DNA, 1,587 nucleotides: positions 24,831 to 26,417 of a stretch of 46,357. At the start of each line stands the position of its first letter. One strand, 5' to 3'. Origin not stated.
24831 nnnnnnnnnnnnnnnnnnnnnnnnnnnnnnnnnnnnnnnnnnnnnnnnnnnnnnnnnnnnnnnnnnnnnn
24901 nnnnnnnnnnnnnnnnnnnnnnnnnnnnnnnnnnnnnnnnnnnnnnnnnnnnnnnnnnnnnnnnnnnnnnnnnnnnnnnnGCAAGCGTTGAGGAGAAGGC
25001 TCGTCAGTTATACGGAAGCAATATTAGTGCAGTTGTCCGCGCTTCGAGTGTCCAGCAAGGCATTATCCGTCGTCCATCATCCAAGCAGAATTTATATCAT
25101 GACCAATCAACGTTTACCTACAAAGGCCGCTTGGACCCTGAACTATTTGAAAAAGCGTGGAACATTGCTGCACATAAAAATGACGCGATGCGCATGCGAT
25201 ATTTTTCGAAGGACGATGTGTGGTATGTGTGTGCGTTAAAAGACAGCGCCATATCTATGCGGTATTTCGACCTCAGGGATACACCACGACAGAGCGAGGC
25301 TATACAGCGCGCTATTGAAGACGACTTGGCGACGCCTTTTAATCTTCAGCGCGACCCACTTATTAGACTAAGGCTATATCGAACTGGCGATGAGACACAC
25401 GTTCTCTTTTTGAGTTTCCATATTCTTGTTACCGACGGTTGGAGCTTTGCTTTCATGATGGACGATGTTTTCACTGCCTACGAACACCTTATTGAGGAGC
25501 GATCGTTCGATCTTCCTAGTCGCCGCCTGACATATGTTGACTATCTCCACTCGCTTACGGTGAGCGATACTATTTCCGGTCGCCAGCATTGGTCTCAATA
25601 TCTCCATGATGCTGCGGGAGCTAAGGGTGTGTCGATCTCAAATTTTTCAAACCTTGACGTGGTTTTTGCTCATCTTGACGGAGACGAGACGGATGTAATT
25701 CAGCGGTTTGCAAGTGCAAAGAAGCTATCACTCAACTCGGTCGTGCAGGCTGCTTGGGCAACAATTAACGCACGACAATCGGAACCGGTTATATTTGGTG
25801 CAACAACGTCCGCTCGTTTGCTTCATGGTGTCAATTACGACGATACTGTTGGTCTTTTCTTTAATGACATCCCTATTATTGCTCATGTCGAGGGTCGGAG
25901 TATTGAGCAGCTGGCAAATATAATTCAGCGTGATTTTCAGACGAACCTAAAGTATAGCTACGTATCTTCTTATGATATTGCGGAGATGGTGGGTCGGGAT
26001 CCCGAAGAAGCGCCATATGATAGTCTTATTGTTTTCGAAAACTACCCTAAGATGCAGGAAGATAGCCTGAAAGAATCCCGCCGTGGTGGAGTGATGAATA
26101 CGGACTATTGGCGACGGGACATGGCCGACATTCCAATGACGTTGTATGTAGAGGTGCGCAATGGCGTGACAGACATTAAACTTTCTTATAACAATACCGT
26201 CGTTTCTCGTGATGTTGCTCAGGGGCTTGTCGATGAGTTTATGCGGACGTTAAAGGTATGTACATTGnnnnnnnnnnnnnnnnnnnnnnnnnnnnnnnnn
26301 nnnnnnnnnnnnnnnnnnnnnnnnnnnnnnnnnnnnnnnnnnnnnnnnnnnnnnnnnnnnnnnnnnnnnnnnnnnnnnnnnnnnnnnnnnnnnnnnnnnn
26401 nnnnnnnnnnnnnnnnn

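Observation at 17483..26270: Unusual assembly-line logic: A-T-C-A-T-E plus a separate C-T-C protein, with no release domain and an orphan carrier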

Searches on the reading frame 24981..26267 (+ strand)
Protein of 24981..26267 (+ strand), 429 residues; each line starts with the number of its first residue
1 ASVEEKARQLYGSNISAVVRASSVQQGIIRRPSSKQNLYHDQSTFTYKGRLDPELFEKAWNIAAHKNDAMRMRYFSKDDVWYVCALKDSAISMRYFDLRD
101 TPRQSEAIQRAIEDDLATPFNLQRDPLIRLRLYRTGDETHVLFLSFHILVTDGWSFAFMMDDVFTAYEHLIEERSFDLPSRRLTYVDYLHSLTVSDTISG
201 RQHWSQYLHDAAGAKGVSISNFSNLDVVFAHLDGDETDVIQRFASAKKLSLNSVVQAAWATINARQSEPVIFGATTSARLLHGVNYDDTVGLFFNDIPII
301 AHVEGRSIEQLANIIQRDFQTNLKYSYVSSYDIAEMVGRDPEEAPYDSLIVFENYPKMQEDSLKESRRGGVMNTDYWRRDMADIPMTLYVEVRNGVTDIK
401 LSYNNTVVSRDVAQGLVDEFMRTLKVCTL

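Call 8: search_protein_families(library=pfam, proteins=[window:24981-26267:+], max_evalue=1)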
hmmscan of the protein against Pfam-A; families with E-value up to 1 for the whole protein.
window:24981-26267:+ (429 aa): 2 families
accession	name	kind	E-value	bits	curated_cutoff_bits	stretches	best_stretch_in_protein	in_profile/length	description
PF00668.25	Condensation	-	7.6e-52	177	30.6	1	20-425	6-431/456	Condensation domain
PF16911.10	PapA_C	-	0.09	12.6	30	1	230-265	10-45/203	Phthiocerol/phthiodiolone dimycocerosyl transferase C-terminus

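Call 35: search_protein_families(library=ncbifam, proteins=[window:24981-26267:+], max_evalue=0.001)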
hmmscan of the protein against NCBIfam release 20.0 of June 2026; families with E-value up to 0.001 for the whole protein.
window:24981-26267:+ (429 aa): 4 families
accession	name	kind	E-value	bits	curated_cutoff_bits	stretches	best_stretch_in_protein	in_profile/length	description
NF004282.0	PRK05691.1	subfamily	8.3e-33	111.7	4090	1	38-424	3279-3680/4334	non-ribosomal peptide synthase/polyketide synthase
NF038078.1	NRPS_MxcG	equivalog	4e-15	54.2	2300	1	34-280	22-274/1442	myxochelin non-ribosomal peptide synthetase MxcG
NF047350.1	aureusi_NRPS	equivalog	1.2e-06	25.7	2500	1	66-211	1044-1176/2373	aureusimine non-ribosomal peptide synthetase AusA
NF007605.2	PRK10252.1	equivalog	1.6e-06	26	2400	1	47-170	34-159/1292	enterobactin non-ribosomal peptide synthetase EntF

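Call 49: search_solved_structures(query=window:24981-26267:+, max_evalue=0.00001, show_alignments=2)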
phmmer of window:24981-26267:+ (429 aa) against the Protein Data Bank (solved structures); distinct sequences matched with E-value up to 0.00001: 22.
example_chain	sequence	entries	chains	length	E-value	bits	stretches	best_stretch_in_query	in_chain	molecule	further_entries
9rde_A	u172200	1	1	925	9.9e-40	140.1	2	8-413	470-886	Bacitracin synthase 3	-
8f7f_A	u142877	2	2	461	9.8e-32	113.8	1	22-409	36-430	Surfactin synthetase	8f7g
8f7h_A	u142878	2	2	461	1.7e-30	109.7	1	22-409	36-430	Surfactin synthetase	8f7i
2vsq_A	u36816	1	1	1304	3.6e-29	105.3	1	23-409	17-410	SURFACTIN SYNTHETASE SUBUNIT 3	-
9lcq_A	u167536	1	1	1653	4.8e-29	104.9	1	22-424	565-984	PvdL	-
9up2_A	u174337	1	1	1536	6.5e-29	104.5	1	22-424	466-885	PvdL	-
9lcp_A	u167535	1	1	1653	6.7e-29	104.4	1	22-424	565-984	PvdL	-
9lco_A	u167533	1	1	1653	6.7e-29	104.4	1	22-424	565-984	PvdL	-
8hlk_A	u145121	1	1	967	1.1e-28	103.8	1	13-415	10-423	Microcystin synthetase B (Fragment)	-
9bfd_B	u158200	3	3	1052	2.8e-24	89.2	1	34-364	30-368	Tyrocidine synthase 2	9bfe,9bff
7r9x_A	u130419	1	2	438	1.6e-13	53.8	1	21-399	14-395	AmbE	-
6p1j_A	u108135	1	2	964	4.2e-13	52.4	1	35-310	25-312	Txo2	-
9uay_A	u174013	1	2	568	2.1e-12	50.1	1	47-189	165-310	CmnI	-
5isw_A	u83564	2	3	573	3.3e-12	49.5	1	37-303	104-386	Gramicidin S synthase 1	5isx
8jbr_A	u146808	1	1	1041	1.3e-10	44.2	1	24-308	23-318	McyA protein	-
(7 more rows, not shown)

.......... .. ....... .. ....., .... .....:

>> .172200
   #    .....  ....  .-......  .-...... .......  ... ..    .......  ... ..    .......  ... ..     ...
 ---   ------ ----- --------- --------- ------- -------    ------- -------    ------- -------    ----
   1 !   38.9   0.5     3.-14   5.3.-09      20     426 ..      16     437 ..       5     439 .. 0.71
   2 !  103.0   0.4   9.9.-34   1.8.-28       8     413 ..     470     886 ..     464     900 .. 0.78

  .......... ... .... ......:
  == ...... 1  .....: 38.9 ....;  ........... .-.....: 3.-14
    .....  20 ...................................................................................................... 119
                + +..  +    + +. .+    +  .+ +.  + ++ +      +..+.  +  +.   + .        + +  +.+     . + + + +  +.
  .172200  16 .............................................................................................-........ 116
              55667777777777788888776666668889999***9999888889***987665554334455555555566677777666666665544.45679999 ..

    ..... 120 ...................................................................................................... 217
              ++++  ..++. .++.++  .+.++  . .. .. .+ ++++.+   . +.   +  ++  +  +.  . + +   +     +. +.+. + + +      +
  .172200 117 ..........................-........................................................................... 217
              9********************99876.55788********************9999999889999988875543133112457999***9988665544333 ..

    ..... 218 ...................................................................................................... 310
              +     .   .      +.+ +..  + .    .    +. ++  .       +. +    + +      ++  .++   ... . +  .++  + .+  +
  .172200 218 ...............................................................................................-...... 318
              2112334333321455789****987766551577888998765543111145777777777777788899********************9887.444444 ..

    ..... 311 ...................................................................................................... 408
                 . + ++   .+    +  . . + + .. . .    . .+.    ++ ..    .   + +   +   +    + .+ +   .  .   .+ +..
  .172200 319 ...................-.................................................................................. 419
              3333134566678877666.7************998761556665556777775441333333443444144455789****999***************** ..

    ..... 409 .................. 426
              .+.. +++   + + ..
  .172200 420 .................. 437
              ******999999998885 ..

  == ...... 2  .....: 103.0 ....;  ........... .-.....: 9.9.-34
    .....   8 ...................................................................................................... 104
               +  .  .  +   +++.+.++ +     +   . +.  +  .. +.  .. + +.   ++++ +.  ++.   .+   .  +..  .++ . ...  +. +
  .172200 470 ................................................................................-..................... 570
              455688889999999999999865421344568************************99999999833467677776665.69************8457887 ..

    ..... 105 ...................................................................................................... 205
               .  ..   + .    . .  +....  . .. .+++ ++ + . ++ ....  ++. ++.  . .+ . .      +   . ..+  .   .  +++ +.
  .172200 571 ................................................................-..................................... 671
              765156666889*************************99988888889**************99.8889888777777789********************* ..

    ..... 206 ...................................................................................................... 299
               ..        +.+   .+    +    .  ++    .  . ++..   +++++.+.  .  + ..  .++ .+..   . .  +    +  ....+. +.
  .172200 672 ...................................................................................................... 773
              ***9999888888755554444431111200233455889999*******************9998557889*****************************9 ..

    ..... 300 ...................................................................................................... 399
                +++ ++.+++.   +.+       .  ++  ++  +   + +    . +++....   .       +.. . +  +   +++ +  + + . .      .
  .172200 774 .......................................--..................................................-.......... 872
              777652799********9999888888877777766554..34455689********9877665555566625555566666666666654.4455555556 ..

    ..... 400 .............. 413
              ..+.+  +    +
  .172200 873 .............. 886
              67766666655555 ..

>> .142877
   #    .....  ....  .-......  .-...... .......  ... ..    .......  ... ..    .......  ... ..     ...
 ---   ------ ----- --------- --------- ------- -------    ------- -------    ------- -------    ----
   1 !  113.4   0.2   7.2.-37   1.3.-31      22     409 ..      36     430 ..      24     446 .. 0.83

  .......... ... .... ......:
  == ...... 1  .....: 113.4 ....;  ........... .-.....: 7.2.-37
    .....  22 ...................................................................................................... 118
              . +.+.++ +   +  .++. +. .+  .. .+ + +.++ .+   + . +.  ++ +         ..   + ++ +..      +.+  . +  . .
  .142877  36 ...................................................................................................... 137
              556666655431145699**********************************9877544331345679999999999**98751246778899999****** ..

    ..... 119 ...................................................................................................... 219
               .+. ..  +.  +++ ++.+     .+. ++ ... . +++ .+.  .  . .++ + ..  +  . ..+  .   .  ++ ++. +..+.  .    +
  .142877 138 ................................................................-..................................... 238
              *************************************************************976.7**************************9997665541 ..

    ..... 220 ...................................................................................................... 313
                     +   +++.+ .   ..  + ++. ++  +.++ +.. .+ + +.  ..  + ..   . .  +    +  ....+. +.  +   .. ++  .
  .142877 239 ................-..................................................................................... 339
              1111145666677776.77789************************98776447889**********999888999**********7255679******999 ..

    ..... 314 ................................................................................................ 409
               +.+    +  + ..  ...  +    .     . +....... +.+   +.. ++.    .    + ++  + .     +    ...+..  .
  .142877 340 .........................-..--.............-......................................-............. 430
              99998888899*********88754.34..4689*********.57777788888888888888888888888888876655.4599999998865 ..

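Call 73: search_protein_representatives(protein=window:24981-26267:+)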
Query: 429 residues. Proteins with E-value up to 0.001 (for the whole library): 53554; up to 1e-10: 24512; up to 1e-30: 5494. The best 150 are listed.
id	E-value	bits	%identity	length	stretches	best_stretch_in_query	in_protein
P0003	6.2e-226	766.5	53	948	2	3-429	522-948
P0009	3.0e-150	517.2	40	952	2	3-427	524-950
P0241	2.1e-149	514.5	25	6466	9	21-424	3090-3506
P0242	5.0e-144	496.8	28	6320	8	18-421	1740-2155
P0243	2.8e-139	481.1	28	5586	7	17-370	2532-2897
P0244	3.7e-138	477.4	26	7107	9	7-411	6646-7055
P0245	1.1e-131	456.1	26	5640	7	23-389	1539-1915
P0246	1.8e-128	445.5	26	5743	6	35-359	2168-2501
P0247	4.3e-126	437.7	25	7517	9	32-377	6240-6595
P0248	2.2e-125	435.4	25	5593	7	21-358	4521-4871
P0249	7.5e-125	433.6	26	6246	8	13-360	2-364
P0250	5.4e-124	430.8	25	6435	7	15-369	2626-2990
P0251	4.5e-123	427.8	28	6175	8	41-390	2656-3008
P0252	7.3e-123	427.1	26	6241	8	19-425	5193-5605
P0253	1.9e-121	422.4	25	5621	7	14-427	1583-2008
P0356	1.2e-86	307.8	28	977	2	11-419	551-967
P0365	2.8e-85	303.3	30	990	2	9-421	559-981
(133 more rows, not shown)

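Call 75: find_encoding_contigs(protein=P0365, flank=10000, max_places=2)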
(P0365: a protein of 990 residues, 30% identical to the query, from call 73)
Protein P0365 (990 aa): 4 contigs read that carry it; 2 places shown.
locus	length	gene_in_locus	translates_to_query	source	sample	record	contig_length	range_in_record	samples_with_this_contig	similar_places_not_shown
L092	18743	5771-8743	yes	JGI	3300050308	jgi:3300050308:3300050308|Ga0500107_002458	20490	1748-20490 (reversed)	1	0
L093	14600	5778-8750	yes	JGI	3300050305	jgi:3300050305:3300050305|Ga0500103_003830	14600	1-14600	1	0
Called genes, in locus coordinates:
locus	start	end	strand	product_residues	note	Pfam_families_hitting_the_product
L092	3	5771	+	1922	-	?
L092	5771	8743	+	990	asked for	PF00668:Condensation, PF00550:PP-binding, PF00668:Condensation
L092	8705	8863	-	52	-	-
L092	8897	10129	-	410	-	PF05977:MFS_3, PF07690:MFS_1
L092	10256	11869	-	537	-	PF14690:Zn_ribbon_ISL3, PF01610:DDE_Tnp_ISL3, PF13384:HTH_23 (weak), PF01610:DDE_Tnp_ISL3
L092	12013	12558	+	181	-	PF13384:HTH_23, PF06056:Terminase_5 (weak), PF08281:Sigma70_r4_2 (weak), PF13518:HTH_28, PF13551:HTH_29, PF13565:HTH_32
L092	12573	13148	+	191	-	PF13358:DDE_3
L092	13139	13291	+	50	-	-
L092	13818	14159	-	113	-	-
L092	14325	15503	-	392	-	PF04492:Phage_rep_O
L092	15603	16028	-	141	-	-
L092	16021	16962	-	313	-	PF12728:HTH_17, PF06564:CBP_BcsQ, PF10609:ParA, PF13614:AAA_31, PF01656:CbiA, PF09140:MipZ (faint)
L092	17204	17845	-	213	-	PF01381:HTH_3, PF00717:Peptidase_S24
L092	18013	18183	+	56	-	-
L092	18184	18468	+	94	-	-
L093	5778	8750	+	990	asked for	PF00668:Condensation, PF00550:PP-binding, PF00668:Condensation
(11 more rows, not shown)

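Call 76: find_encoding_contigs(protein=P0356, flank=10000, max_places=2)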
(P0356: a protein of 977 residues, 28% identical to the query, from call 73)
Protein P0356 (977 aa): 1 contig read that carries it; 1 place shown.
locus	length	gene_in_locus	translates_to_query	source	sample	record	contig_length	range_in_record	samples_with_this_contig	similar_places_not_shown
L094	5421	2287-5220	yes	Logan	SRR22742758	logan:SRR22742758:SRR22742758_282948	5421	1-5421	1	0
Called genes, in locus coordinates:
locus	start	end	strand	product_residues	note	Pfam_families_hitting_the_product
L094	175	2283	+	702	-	PF13193:AMP-binding_C, PF00550:PP-binding, PF00668:Condensation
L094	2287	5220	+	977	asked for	PF00668:Condensation, PF00550:PP-binding, PF00668:Condensation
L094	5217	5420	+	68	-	?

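Call 96: predict_structure(alignment_id=A4)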
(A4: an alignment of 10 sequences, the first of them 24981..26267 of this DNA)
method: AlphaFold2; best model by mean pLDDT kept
length: 429 residues; sequences in the alignment: 10
mean_pLDDT: 83.8   pTM: 0.82
mean pLDDT of the five models: 83.8, 83.4, 82.2, 80.7, 65.0
residues with pLDDT >= 90: 178; 70-90: 187; 50-70: 57; < 50: 7
segments of 3 or more residues with pLDDT < 50: 376-380
pLDDT, mean of each block of 10 residues (from residue 1): 94 94 88 75 84 93 88 93 93 95 92 87 92 93 87 68 87 77 75 87 89 71 84 91 92 93 80 73 64 79 90 92 86 85 86 64 54 52 82 86 90 95 83
secondary structure, 60 per line:
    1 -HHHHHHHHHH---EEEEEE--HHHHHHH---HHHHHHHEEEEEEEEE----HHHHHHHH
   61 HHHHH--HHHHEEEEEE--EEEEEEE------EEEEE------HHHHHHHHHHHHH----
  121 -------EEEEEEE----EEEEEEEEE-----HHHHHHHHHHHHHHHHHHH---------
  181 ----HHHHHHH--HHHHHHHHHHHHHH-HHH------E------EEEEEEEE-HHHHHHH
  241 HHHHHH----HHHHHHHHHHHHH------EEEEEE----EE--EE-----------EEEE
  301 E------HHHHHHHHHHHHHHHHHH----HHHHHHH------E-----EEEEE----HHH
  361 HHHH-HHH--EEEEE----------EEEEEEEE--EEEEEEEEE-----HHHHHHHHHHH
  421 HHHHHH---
elements in order: H2-11 E15-20 H23-29 H33-39 E40-48 H53-65 H68-71 E72-77 E80-86 E93-97 H104-116 E128-134 E139-147 H153-171 H185-191 H194-207 E225-232 H234-246 H251-263 E270-275 E297-301 H308-325 H330-336 E349-353 H358-364 E371-375 E386-393 E396-404 H410-426

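Call 98: fold_search(model_id=the predicted structure, library=pdb)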
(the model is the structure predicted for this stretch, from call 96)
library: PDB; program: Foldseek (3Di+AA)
matches with E <= 10: 900; with E <= 0.001: 320
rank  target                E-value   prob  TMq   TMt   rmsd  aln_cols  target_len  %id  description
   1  9lcq_A                2.5e-31  1.00  0.82  0.28   4.5       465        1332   23  PvdL-E2-C3-A3(R3393A) in complex with MLP (NRPS cross-module) (released 2026-01-07)
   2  8f7f                  7.0e-31  1.00  0.81  0.80   3.6       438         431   24  The condensation domain of surfactin A synthetase C in space group P43212 (released 2023-11-22)
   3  8f7h                  1.6e-30  1.00  0.82  0.82   3.5       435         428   23  The condensation domain of surfactin A synthetase C variant 18b in space group P212121 (released 2023-11-22)
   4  9lcp_A                2.9e-30  1.00  0.83  0.28   4.6       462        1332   22  PvdL-E2-C3-A3 in complex with MLP (NRPS cross-module) (released 2026-01-07)
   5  8f7g                  7.7e-30  1.00  0.82  0.83   3.2       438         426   23  The condensation domain of surfactin A synthetase C in space group P212121 (released 2023-11-22)
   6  9bfd_B                1.1e-29  1.00  0.82  0.36   3.6       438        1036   21  Tyrocidine synthetase modules 1 and 2 crosslinked in the condensation state, complex A (released 2024-10-09)
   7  2vsq                  1.0e-28  1.00  0.81  0.29   3.4       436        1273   23  Structure of surfactin A synthetase C (SrfA-C), a nonribosomal peptide synthetase termination module (released 2008-07-08)
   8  9up2_A                1.2e-28  1.00  0.75  0.24   4.7       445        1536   22  PvdL-E2-C3-A3-PCP3 in complex with MLP (NRPS cross-module) (released 2026-04-01)
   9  9lco_A                3.2e-28  1.00  0.76  0.26   4.8       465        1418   22  PvdL-PCP2-E2-C3-A3 in complex with MLP (NRPS cross-module) (released 2026-01-07)
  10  9uay_A                6.1e-28  1.00  0.81  0.81   3.8       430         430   17  Crystal structure of CmnI (released 2026-03-11)
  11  6p1j_A                1.1e-26  1.00  0.77  0.37   4.4       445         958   19  The structure of condensation and adenylation domains of teixobactin-producing nonribosomal peptide synthetase Txo2 se (released 2019-05-29)
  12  9uay_B                1.3e-26  1.00  0.79  0.81   3.9       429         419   18  Crystal structure of CmnI (released 2026-03-11)
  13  6p1j_B                2.4e-26  1.00  0.77  0.37   4.5       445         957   19  The structure of condensation and adenylation domains of teixobactin-producing nonribosomal peptide synthetase Txo2 se (released 2019-05-29)
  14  9rde                  7.9e-26  1.00  0.76  0.41   3.5       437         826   20  Crystal structure of the B. licheniformis bacitacin sythetase 3 cis-E-COM-C domains (released 2025-08-06)
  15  4zxh                  1.4e-25  1.00  0.75  0.27   4.7       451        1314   17  Crystal Structure of holo-AB3403 a four domain nonribosomal peptide synthetase from Acinetobacter Baumanii (released 2015-12-30)
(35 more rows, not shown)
